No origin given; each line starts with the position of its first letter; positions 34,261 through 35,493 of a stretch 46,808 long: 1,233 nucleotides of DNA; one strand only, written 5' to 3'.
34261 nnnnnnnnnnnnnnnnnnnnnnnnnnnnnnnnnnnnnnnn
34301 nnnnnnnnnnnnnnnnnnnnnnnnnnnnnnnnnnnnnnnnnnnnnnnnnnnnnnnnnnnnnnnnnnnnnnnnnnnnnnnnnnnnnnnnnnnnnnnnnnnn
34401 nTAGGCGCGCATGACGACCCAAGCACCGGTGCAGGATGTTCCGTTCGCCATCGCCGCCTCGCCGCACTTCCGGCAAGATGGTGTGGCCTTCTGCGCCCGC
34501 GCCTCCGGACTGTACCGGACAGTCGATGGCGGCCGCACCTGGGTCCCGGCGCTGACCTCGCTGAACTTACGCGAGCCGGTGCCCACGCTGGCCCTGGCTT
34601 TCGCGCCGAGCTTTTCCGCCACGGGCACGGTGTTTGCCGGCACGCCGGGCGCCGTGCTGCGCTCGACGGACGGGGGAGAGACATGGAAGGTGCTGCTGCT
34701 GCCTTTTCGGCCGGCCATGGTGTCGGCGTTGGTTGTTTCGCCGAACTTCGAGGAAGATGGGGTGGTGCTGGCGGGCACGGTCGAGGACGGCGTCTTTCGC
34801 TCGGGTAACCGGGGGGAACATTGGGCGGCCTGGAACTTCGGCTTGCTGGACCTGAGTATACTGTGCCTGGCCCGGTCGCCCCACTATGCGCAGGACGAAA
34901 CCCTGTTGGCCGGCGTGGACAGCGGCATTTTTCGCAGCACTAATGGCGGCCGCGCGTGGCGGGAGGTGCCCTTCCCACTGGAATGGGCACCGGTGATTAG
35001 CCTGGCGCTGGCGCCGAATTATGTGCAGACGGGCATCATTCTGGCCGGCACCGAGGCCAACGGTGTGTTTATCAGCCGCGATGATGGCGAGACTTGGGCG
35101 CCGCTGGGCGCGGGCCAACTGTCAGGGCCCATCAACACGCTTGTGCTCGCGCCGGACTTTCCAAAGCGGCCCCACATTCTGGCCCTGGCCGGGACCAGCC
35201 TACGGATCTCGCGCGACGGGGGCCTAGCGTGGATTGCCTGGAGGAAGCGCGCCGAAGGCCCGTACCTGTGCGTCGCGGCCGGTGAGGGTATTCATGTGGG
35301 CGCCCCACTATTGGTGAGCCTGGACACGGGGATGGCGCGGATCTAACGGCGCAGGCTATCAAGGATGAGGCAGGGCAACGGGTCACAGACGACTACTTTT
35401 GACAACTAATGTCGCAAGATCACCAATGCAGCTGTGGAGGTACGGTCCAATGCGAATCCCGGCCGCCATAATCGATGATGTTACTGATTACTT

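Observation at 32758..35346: GroEL-like chaperonin paralog with apparently disabled ATPase residues, directly followed by a BNR/Asp-box beta-propeller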

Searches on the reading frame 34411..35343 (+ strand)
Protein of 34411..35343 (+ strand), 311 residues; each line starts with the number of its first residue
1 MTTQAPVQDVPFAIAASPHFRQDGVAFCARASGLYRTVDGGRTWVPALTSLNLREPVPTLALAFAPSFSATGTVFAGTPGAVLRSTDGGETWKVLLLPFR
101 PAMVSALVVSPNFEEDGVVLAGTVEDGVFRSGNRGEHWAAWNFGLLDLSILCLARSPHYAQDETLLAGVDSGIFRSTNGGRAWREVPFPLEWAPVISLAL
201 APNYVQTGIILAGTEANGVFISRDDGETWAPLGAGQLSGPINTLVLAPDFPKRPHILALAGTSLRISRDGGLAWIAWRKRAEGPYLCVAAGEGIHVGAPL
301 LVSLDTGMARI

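Call 3: search_protein_families(library=pfam, proteins=[window:34411-35343:+], max_evalue=0.01)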
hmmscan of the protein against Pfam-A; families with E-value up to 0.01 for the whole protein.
window:34411-35343:+ (311 aa): 3 families
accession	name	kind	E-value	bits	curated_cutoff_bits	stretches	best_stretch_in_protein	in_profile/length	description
PF02012.26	BNR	-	1.2e-11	43.2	27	0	84-93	2-11/12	BNR/Asp-box repeat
PF15902.12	Sortilin-Vps10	-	2.3e-11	43.6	33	2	128-232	3-112/446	Sortilin, neurotensin receptor 3,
PF14870.12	PSII_BNR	-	4.6e-08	33.1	27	1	21-140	28-139/303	Photosynthesis system II assembly factor YCF48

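Call 4: search_protein_families(library=ncbifam, proteins=[window:34411-35343:+], max_evalue=0.01)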
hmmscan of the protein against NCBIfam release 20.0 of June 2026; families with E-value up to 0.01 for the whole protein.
window:34411-35343:+ (311 aa): 2 families
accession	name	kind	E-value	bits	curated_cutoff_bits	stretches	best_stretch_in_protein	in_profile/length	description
NF045728.1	glycosyl_F510_1955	equivalog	4e-25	88.5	175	3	116-187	105-174/246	F510_1955 family glycosylhydrolase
NF010237.0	PRK13684.1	equivalog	1.8e-09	37.1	326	1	32-140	66-166/334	photosynthesis system II assembly factor Ycf48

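Call 37: find_homologous_proteins(query=window:34411-35343:+, max_evalue=0.00001)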
Query window:34411-35343:+ (311 aa): 1592 proteins with E <= 0.00001 among 8000 candidates; the best 120 are listed.
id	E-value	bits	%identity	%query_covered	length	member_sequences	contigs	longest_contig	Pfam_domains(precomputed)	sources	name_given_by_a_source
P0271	2.7e-110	387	56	100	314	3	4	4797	PF15899.12,PF25852.1,PF14870.13,PF02012.27,PF15902.13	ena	-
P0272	9.6e-110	385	57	99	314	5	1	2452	PF25852.1,PF14870.13,PF02012.27,PF15902.13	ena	-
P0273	1.1e-108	381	59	99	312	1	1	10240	PF25852.1,PF14870.13,PF02012.27,PF15902.13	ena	-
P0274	1.2e-108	381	56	99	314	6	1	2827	PF14870.13,PF02012.27,PF15902.13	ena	-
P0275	1.2e-108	381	56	100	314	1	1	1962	PF14870.13,PF02012.27,PF15902.13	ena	-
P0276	1.7e-108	381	55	100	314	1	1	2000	PF14870.13,PF02012.27,PF15902.13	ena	-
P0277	2.4e-108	380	56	99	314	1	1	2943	PF15899.12,PF25852.1,PF14870.13,PF02012.27,PF15902.13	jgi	jgi:photosystem II stability/assembly factor-like uncharacterized protein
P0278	3.6e-108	380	56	100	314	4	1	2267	PF25852.1,PF14870.13,PF02012.27,PF15902.13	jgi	-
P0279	4.1e-108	380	56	99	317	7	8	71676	PF14870.13,PF02012.27,PF15902.13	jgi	jgi:photosystem II stability/assembly factor-like uncharacterized protein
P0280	4.2e-108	379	57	99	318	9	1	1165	PF15899.12,PF25852.1,PF14870.13,PF02012.27,PF15902.13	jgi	-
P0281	6.0e-108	379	56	99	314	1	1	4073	PF25852.1,PF14870.13,PF02012.27,PF15902.13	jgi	jgi:photosystem II stability/assembly factor-like uncharacterized protein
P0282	6.1e-108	379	55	99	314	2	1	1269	PF14870.13,PF02012.27,PF15902.13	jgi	jgi:photosystem II stability/assembly factor-like uncharacterized protein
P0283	6.8e-108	379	56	100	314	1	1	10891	PF14870.13,PF02012.27,PF15902.13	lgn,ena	-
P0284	1.2e-107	378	55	100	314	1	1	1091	PF14870.13,PF02012.27,PF15902.13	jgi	jgi:photosystem II stability/assembly factor-like uncharacterized protein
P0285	1.7e-107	377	56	98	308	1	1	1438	PF15899.12,PF25852.1,PF14870.13,PF02012.27,PF15902.13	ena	-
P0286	6.1e-107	376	54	100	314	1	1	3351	PF25852.1,PF14870.13,PF02012.27,PF15902.13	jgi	jgi:photosystem II stability/assembly factor-like uncharacterized protein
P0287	7.1e-107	375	55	100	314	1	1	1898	PF15899.12,PF25852.1,PF14870.13,PF02012.27,PF15902.13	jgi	-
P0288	9.5e-107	375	55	100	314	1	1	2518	PF15899.12,PF25852.1,PF14870.13,PF02012.27,PF15902.13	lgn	-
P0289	9.6e-107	375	54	100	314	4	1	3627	PF25852.1,PF14870.13,PF02012.27,PF15902.13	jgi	jgi:photosystem II stability/assembly factor-like uncharacterized protein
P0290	9.6e-107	375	54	100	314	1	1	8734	PF25852.1,PF14870.13,PF02012.27,PF15902.13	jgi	jgi:photosystem II stability/assembly factor-like uncharacterized protein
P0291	1.3e-106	375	54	99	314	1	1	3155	PF15899.12,PF25852.1,PF14870.13,PF02012.27,PF15902.13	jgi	jgi:photosystem II stability/assembly factor-like uncharacterized protein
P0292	1.4e-106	374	54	100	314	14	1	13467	PF25852.1,PF14870.13,PF02012.27,PF15902.13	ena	-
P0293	1.5e-106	374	57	99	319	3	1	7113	PF14870.13,PF02012.27,PF15902.13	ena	-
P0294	2.7e-106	374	56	98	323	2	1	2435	PF25852.1,PF14870.13,PF02012.27,PF15902.13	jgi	-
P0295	5.7e-106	372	57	99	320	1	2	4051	PF25852.1,PF14870.13,PF02012.27,PF15902.13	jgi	jgi:photosystem II stability/assembly factor-like uncharacterized protein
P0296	7.4e-106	372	56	100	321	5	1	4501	PF15899.12,PF25852.1,PF14870.13,PF02012.27,PF15902.13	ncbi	-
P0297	1.5e-105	371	55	100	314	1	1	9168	PF25852.1,PF14870.13,PF15902.13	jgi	jgi:photosystem II stability/assembly factor-like uncharacterized protein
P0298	1.6e-105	371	54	100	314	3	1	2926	PF14870.13,PF02012.27,PF15902.13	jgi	jgi:photosystem II stability/assembly factor-like uncharacterized protein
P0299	1.8e-105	371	55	100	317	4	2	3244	PF15899.12,PF25852.1,PF14870.13,PF02012.27,PF15902.13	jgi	jgi:photosystem II stability/assembly factor-like uncharacterized protein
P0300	2.1e-105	371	55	99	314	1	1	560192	PF25852.1,PF14870.13,PF02012.27,PF15902.13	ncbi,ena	-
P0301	2.2e-105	371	55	99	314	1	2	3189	PF14870.13,PF02012.27,PF15902.13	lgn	-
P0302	2.4e-105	370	58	99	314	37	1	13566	PF25852.1,PF14870.13,PF02012.27,PF15902.13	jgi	jgi:photosystem II stability/assembly factor-like uncharacterized protein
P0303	2.5e-105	370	55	99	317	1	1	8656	PF15899.12,PF25852.1,PF14870.13,PF02012.27,PF15902.13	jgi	jgi:photosystem II stability/assembly factor-like uncharacterized protein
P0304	2.6e-105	370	55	99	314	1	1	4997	PF15899.12,PF25852.1,PF14870.13,PF02012.27,PF15902.13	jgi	jgi:photosystem II stability/assembly factor-like uncharacterized protein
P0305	2.7e-105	370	54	100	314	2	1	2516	PF15899.12,PF25852.1,PF14870.13,PF02012.27,PF15902.13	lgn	-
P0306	3.4e-105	370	54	98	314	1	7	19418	PF25852.1,PF14870.13,PF02012.27,PF15902.13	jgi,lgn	jgi:photosystem II stability/assembly factor-like uncharacterized protein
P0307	5.3e-105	369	55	99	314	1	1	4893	PF25852.1,PF14870.13,PF02012.27,PF15902.13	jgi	jgi:photosystem II stability/assembly factor-like uncharacterized protein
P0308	5.5e-105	369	54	100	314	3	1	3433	PF25852.1,PF14870.13,PF02012.27,PF15902.13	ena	-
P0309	6.4e-105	369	54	100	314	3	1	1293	PF15899.12,PF25852.1,PF14870.13,PF02012.27,PF15902.13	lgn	-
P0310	1.0e-104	368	55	99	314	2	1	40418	PF15899.12,PF25852.1,PF14870.13,PF02012.27,PF15902.13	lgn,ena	-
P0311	3.2e-104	367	55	99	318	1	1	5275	PF25852.1,PF14870.13,PF02012.27,PF15902.13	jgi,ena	-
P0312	3.5e-104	367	54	100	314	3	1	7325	PF15899.12,PF25852.1,PF14870.13,PF02012.27,PF15902.13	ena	-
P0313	3.7e-104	367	53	99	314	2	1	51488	PF15899.12,PF25852.1,PF14870.13,PF02012.27,PF15902.13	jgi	-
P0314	4.0e-104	366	53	100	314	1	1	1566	PF25852.1,PF14870.13,PF02012.27,PF15902.13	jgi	jgi:photosystem II stability/assembly factor-like uncharacterized protein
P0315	4.1e-104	366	54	98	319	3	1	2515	PF25852.1,PF14870.13,PF02012.27,PF15902.13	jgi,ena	-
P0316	4.7e-104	366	54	98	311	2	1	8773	PF25852.1,PF14870.13,PF02012.27,PF15902.13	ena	-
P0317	6.0e-104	366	54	100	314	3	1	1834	PF25852.1,PF14870.13,PF02012.27,PF15902.13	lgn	-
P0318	7.2e-104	366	54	99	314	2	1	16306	PF14870.13,PF02012.27,PF15902.13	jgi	jgi:photosystem II stability/assembly factor-like uncharacterized protein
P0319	9.9e-104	365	55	99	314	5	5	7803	PF25852.1,PF14870.13,PF02012.27,PF15902.13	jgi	jgi:photosystem II stability/assembly factor-like uncharacterized protein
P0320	1.1e-103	365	53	99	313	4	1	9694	PF25852.1,PF14870.13,PF13810.13,PF02012.27,PF15902.13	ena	-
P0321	1.1e-103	365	53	100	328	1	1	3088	PF25852.1,PF14870.13,PF02012.27,PF15902.13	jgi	jgi:photosystem II stability/assembly factor-like uncharacterized protein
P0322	1.2e-103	365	54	99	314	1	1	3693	PF25852.1,PF14870.13,PF02012.27,PF15902.13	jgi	jgi:photosystem II stability/assembly factor-like uncharacterized protein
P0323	1.7e-103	364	55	98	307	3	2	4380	PF15899.12,PF25852.1,PF14870.13,PF02012.27,PF15902.13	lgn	-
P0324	1.8e-103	364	54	100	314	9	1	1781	PF15899.12,PF25852.1,PF14870.13,PF02012.27,PF15902.13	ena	-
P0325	2.0e-103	364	54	100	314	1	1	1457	PF15899.12,PF25852.1,PF14870.13,PF02012.27,PF15902.13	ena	-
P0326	2.2e-103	364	53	100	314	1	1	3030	PF15899.12,PF25852.1,PF14870.13,PF02012.27,PF15902.13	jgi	jgi:photosystem II stability/assembly factor-like uncharacterized protein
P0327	2.7e-103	364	53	100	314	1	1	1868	PF15899.12,PF25852.1,PF14870.13,PF02012.27,PF15902.13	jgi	jgi:photosystem II stability/assembly factor-like uncharacterized protein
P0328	3.0e-103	364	54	99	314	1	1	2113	PF25852.1,PF14870.13,PF02012.27,PF15902.13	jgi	-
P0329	3.5e-103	363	54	100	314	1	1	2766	PF25852.1,PF14870.13,PF02012.27,PF15902.13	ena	-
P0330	3.9e-103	363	56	98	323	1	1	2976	PF25852.1,PF14870.13,PF02012.27,PF15902.13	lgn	-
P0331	3.9e-103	363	54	99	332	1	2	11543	PF15899.12,PF25852.1,PF14870.13,PF02012.27,PF15902.13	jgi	jgi:photosystem II stability/assembly factor-like uncharacterized protein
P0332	4.5e-103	363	53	99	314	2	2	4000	PF15899.12,PF14870.13,PF15902.13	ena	-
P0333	4.6e-103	363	55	98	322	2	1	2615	PF25852.1,PF14870.13,PF02012.27,PF15902.13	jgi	jgi:photosystem II stability/assembly factor-like uncharacterized protein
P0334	5.3e-103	363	54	98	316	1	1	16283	PF25852.1,PF14870.13,PF02012.27,PF15902.13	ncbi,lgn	-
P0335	7.3e-103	362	54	99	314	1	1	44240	PF25852.1,PF14870.13,PF02012.27,PF15902.13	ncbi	-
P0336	7.7e-103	362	57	96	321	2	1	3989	PF25852.1,PF14870.13,PF02012.27,PF15902.13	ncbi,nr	ncbi:MAG TPA: hypothetical protein VER55_03830 [Ardenticatenaceae bacterium]|nr:hypothetical protein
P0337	8.5e-103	362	54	98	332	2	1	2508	PF25852.1,PF14870.13,PF13810.13,PF02012.27,PF15902.13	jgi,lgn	jgi:photosystem II stability/assembly factor-like uncharacterized protein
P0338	9.3e-103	362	53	99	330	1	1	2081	PF25852.1,PF14870.13,PF02012.27,PF15902.13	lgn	-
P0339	1.3e-102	361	53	100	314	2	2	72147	PF15899.12,PF25852.1,PF14870.13,PF02012.27,PF15902.13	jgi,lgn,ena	-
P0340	1.4e-102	361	52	100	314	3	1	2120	PF15899.12,PF14870.13,PF02012.27,PF15902.13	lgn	-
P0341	1.5e-102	361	55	99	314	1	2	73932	PF15899.12,PF25852.1,PF14870.13,PF02012.27,PF15902.13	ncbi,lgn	-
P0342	1.7e-102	361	54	99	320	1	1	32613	PF15899.12,PF25852.1,PF14870.13,PF02012.27,PF15902.13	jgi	-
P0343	1.8e-102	361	54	100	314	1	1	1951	PF15899.12,PF25852.1,PF14870.13,PF02012.27,PF15902.13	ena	-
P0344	1.9e-102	361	55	89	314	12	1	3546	PF25852.1,PF14870.13,PF02012.27,PF15902.13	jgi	jgi:photosystem II stability/assembly factor-like uncharacterized protein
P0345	1.9e-102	361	54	100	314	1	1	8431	PF15899.12,PF25852.1,PF14870.13,PF02012.27,PF15902.13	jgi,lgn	jgi:photosystem II stability/assembly factor-like uncharacterized protein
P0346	2.0e-102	361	56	99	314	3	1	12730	PF25852.1,PF14870.13,PF02012.27,PF15902.13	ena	-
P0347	2.1e-102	361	53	96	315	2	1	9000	PF25852.1,PF14870.13,PF02012.27,PF15902.13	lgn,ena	-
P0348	2.2e-102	361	53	100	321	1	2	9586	PF25852.1,PF14870.13,PF02012.27,PF15902.13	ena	-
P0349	2.3e-102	361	54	100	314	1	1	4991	PF15899.12,PF25852.1,PF14870.13,PF02012.27,PF15902.13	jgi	jgi:photosystem II stability/assembly factor-like uncharacterized protein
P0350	2.7e-102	360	52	97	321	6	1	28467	PF15899.12,PF25852.1,PF14870.13,PF02012.27,PF15902.13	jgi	-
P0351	2.7e-102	360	53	99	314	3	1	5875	PF15899.12,PF25852.1,PF14870.13,PF02012.27,PF15902.13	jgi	jgi:photosystem II stability/assembly factor-like uncharacterized protein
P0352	3.1e-102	360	55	99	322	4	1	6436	PF14870.13,PF02012.27,PF15902.13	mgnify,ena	mgnify:FL=1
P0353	3.6e-102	360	54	97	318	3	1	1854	PF25852.1,PF14870.13,PF02012.27,PF15902.13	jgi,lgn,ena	-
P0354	3.8e-102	360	54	98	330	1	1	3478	PF14870.13,PF02012.27,PF15902.13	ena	-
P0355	4.0e-102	360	54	96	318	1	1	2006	PF25852.1,PF14870.13,PF02012.27,PF15902.13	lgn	-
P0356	4.1e-102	360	51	100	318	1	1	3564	PF25852.1,PF14870.13,PF02012.27,PF15902.13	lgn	-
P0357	4.3e-102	360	56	98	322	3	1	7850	PF25852.1,PF14870.13,PF02012.27,PF15902.13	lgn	-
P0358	5.1e-102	359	56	98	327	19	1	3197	PF15899.12,PF25852.1,PF14870.13,PF02012.27,PF15902.13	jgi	-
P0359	5.6e-102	359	53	95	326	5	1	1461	PF15899.12,PF25852.1,PF14870.13,PF02012.27,PF15902.13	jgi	jgi:photosystem II stability/assembly factor-like uncharacterized protein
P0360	6.2e-102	359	54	97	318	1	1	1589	PF15899.12,PF25852.1,PF14870.13,PF02012.27,PF15902.13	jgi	-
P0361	6.8e-102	359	53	99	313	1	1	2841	PF25852.1,PF14870.13,PF02012.27,PF15902.13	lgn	-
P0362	7.6e-102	359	53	99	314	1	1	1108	PF25852.1,PF14870.13,PF02012.27,PF15902.13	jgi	jgi:photosystem II stability/assembly factor-like uncharacterized protein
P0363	1.0e-101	358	53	99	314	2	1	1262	PF15899.12,PF25852.1,PF14870.13,PF02012.27,PF15902.13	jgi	jgi:photosystem II stability/assembly factor-like uncharacterized protein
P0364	1.0e-101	358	55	97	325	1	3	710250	PF14870.13,PF02012.27,PF15902.13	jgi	jgi:photosystem II stability/assembly factor-like uncharacterized protein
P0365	1.0e-101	358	53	98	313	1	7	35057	PF15899.12,PF25852.1,PF14870.13,PF02012.27,PF15902.13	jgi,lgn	jgi:hypothetical protein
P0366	1.1e-101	358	54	99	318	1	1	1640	PF14870.13,PF02012.27,PF15902.13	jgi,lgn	-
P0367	1.2e-101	358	55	98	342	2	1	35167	PF25852.1,PF14870.13,PF02012.27,PF15902.13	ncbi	ncbi:MAG: WD40/YVTN/BNR-like repeat-containing protein [Anaerolineae bacterium]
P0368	1.6e-101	358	50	98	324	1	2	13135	PF25852.1,PF14870.13,PF02012.27,PF15902.13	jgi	jgi:photosystem II stability/assembly factor-like uncharacterized protein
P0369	2.5e-101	357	55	98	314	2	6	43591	PF15899.12,PF14870.13,PF02012.27,PF15902.13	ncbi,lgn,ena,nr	ncbi:MAG: hypothetical protein H8D78_20445 [Chloroflexi bacterium]|nr:hypothetical protein [Chlorofl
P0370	2.7e-101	357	54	99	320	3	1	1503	PF15899.12,PF25852.1,PF14870.13,PF02012.27,PF15902.13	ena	-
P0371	2.7e-101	357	55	98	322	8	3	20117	PF25852.1,PF14870.13,PF02012.27,PF15902.13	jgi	-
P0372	2.8e-101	357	52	100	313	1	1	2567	PF14870.13,PF02012.27,PF15902.13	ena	-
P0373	3.1e-101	357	53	99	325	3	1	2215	PF25852.1,PF14870.13,PF02012.27,PF15902.13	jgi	jgi:photosystem II stability/assembly factor-like uncharacterized protein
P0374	3.4e-101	357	54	99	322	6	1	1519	PF14870.13,PF02012.27,PF15902.13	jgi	-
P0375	4.1e-101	356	53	99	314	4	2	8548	PF14870.13,PF02012.27,PF15902.13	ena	-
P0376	5.2e-101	356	52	100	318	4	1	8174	PF25852.1,PF14870.13,PF02012.27,PF15902.13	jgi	jgi:photosystem II stability/assembly factor-like uncharacterized protein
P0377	5.2e-101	356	53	98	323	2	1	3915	PF15899.12,PF25852.1,PF14870.13,PF02012.27,PF15902.13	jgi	jgi:photosystem II stability/assembly factor-like uncharacterized protein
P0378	5.4e-101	356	53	99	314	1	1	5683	PF25852.1,PF14870.13,PF13810.13,PF02012.27,PF15902.13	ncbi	-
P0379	5.7e-101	356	53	99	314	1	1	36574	PF25852.1,PF14870.13,PF02012.27,PF15902.13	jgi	jgi:photosystem II stability/assembly factor-like uncharacterized protein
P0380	5.9e-101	356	53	95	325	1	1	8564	PF14870.13,PF02012.27,PF15902.13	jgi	jgi:photosystem II stability/assembly factor-like uncharacterized protein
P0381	6.0e-101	356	55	97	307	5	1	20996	PF25852.1,PF14870.13,PF02012.27,PF15902.13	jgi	jgi:photosystem II stability/assembly factor-like uncharacterized protein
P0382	6.0e-101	356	54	97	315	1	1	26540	PF15899.12,PF25852.1,PF14870.13,PF02012.27,PF15902.13,PF13088.13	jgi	jgi:photosystem II stability/assembly factor-like uncharacterized protein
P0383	7.0e-101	356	52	99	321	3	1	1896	PF14870.13,PF02012.27,PF15902.13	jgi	-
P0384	7.3e-101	356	54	100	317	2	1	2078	PF25852.1,PF14870.13,PF02012.27,PF15902.13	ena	-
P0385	8.2e-101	356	54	96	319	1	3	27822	PF14870.13,PF02012.27,PF15902.13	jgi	jgi:photosystem II stability/assembly factor-like uncharacterized protein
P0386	8.7e-101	355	53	95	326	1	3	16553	PF25852.1,PF14870.13,PF02012.27,PF15902.13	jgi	jgi:photosystem II stability/assembly factor-like uncharacterized protein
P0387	9.7e-101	355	53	100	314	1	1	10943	PF25852.1,PF14870.13,PF02012.27,PF15902.13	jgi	jgi:photosystem II stability/assembly factor-like uncharacterized protein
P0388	1.0e-100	355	53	100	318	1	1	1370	PF15899.12,PF25852.1,PF14870.13,PF02012.27,PF15902.13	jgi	jgi:photosystem II stability/assembly factor-like uncharacterized protein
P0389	1.1e-100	355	53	99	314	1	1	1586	PF15899.12,PF25852.1,PF14870.13,PF02012.27,PF15902.13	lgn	-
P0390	1.1e-100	355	51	99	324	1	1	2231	PF25852.1,PF14870.13,PF02012.27,PF15902.13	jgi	jgi:photosystem II stability/assembly factor-like uncharacterized protein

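Call 48: predict_structure(alignment_id=A3)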
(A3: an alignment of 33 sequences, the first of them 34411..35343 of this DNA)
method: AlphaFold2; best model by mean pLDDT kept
length: 311 residues; sequences in the alignment: 33
mean_pLDDT: 92.7   pTM: 0.90
mean pLDDT of the five models: 92.7, 92.2, 91.7, 91.5, 89.0
residues with pLDDT >= 90: 259; 70-90: 41; 50-70: 5; < 50: 6
segments of 3 or more residues with pLDDT < 50: 1-6
pLDDT, mean of each block of 10 residues (from residue 1): 53 95 96 95 94 92 97 97 97 91 93 97 94 96 88 96 97 95 96 98 97 97 98 90 96 96 94 85 87 89 88 88
secondary structure, 60 per line:
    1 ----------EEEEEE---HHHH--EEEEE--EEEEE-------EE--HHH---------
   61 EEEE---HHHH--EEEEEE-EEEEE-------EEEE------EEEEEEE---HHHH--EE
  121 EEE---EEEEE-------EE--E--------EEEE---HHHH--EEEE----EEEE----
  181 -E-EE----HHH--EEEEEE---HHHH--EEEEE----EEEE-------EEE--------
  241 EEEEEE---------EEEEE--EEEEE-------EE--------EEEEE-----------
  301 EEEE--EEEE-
elements in order: E11-16 H20-23 E26-30 E33-37 E61-64 H68-71 E74-79 E81-85 E93-96 E103-109 H113-116 E119-123 E127-131 E152-155 H159-162 E165-168 E173-176 E195-200 H204-207 E210-214 E219-222 E230-232 E241-246 E256-260 E263-267 E285-289 E301-304 E307-310

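Call 50: fold_search(model_id=the predicted structure, library=pdb)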
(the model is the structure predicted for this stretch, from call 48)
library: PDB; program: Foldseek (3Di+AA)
matches with E <= 10: 1848; with E <= 0.001: 1487
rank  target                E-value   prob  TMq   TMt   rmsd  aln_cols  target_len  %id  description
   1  2cn2_A                6.3e-13  1.00  0.73  0.34   5.1       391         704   17  Crystal Structures of Clostridium thermocellum Xyloglucanase (released 2006-05-22)
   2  7kn8_A                1.1e-12  1.00  0.74  0.35   4.4       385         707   18  Crystal structure of the GH74 xyloglucanase from Xanthomonas campestris (Xcc1752) (released 2021-05-26)
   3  4j73_A                1.4e-12  1.00  0.74  0.78   3.4       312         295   14  Crystal structure of beta'-COP/p25 complex (released 2013-03-27)
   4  5yzv_B                2.6e-12  1.00  0.75  0.80   3.1       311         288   15  Biophysical and structural characterization of the thermostable WD40 domain of a prokaryotic protein, Thermomonospora  (released 2018-10-03)
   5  4j82_B                2.6e-12  1.00  0.73  0.76   3.8       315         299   15  Crystal structure of beta'-COP/Insig-2 complex (released 2013-03-27)
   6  6p2m_A                3.1e-12  1.00  0.73  0.35   4.7       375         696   17  Crystal structure of the Caldicellulosiruptor lactoaceticus GH74 (ClGH74a) enzyme in complex with LLG xyloglucan (released 2019-07-31)
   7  2ynn_A                3.1e-12  1.00  0.71  0.73   4.1       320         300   15  yeast betaprime COP 1-304 with KTKTN motif (released 2012-12-12)
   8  7kn8_B                4.0e-12  1.00  0.73  0.34   5.8       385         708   18  Crystal structure of the GH74 xyloglucanase from Xanthomonas campestris (Xcc1752) (released 2021-05-26)
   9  8szx_A                4.7e-12  1.00  0.72  0.74   3.7       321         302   14  Crystal structure of b'-WD40 Lys17Ala mutant (released 2024-02-14)
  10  3ott_B                5.6e-12  1.00  0.71  0.32   4.4       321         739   12  Crystal Structure of the extracellular domain of the putative one component system BT4673 from B. thetaiotaomicron (released 2011-08-10)
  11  5fkq_A                6.2e-12  1.00  0.69  0.31   6.8       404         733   17  Unraveling the first step of xyloglucan degradation by the soil saprophyte Cellvibrio japonicus through the functional (released 2015-11-04)
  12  8f0e_D                6.6e-12  1.00  0.74  0.77   3.6       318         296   13  N-terminal WD40 domain of beta'-COPI subunit with four chains in the asymmetric unit (released 2023-08-30)
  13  5jwz_A                6.6e-12  1.00  0.70  0.32   5.8       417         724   17  Structure of a Putative Xyloglucanase from the Cellulolytic Bacteria Streptomyces sp. SirexAA-E (released 2016-06-01)
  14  4j84_B                6.9e-12  1.00  0.73  0.77   3.6       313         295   15  Crystal structure of beta'-COP/Scyl1 complex (released 2013-03-27)
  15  2cn3_A                6.9e-12  1.00  0.71  0.33   5.9       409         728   17  Crystal Structures of Clostridium thermocellum Xyloglucanase (released 2006-05-22)
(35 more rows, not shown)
